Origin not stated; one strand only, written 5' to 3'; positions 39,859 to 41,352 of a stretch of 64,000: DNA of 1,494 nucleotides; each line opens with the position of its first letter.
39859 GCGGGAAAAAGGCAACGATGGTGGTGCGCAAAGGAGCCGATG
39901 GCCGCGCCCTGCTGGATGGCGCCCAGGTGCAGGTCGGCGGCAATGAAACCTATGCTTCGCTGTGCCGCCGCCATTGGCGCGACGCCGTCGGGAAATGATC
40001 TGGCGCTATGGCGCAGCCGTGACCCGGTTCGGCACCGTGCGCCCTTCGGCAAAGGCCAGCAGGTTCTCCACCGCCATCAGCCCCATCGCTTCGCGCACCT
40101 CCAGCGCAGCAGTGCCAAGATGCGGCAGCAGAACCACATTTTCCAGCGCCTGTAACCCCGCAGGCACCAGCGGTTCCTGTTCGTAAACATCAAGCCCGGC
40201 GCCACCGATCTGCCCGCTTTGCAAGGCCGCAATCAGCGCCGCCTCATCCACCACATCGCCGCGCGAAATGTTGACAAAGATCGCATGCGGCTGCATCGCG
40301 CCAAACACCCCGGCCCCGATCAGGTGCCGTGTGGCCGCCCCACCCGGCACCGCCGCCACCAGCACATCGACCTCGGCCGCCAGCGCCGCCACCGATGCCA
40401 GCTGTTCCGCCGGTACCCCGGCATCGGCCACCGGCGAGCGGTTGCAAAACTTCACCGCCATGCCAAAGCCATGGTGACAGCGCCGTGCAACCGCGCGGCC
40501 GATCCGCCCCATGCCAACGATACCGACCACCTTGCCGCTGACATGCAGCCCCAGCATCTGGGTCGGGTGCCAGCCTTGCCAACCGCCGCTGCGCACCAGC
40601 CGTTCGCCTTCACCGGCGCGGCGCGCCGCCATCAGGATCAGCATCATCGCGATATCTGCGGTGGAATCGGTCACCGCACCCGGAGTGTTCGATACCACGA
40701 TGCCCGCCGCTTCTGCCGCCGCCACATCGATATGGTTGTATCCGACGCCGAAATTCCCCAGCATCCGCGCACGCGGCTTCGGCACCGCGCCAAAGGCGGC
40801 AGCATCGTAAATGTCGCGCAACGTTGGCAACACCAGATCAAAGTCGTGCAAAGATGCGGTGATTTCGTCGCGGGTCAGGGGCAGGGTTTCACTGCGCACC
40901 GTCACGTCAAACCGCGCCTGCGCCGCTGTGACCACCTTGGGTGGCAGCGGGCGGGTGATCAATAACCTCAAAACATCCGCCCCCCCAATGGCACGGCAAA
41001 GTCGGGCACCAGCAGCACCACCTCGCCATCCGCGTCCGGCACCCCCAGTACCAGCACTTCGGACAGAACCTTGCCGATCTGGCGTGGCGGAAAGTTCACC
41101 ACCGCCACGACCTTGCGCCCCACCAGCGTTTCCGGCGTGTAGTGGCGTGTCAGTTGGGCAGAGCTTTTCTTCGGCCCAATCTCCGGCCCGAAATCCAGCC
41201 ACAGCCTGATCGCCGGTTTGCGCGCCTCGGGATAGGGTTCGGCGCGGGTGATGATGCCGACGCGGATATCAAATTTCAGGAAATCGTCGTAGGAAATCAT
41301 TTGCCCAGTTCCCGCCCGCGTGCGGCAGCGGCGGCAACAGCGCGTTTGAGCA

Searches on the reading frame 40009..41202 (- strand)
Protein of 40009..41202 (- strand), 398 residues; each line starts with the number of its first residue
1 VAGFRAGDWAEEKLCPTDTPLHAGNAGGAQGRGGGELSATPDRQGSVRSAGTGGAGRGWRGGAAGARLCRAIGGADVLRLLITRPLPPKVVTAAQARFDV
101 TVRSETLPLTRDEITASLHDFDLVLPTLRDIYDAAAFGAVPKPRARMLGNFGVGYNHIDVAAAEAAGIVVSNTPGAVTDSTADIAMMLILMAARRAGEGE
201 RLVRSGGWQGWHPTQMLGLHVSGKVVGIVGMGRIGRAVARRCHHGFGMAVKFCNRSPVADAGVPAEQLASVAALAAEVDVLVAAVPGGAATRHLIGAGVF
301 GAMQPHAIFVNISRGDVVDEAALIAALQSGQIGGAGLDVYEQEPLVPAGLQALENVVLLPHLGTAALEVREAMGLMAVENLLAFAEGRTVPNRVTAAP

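Call 53: search_protein_families(library=phrogs, proteins=[window:40009-41202:-], max_evalue=0.00001)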
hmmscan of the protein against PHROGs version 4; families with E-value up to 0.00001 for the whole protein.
window:40009-41202:- (398 aa): 1 family
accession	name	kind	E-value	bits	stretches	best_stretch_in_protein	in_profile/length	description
phrog_26092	-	unknown function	1.7e-29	104.1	1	146-372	67-272/385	-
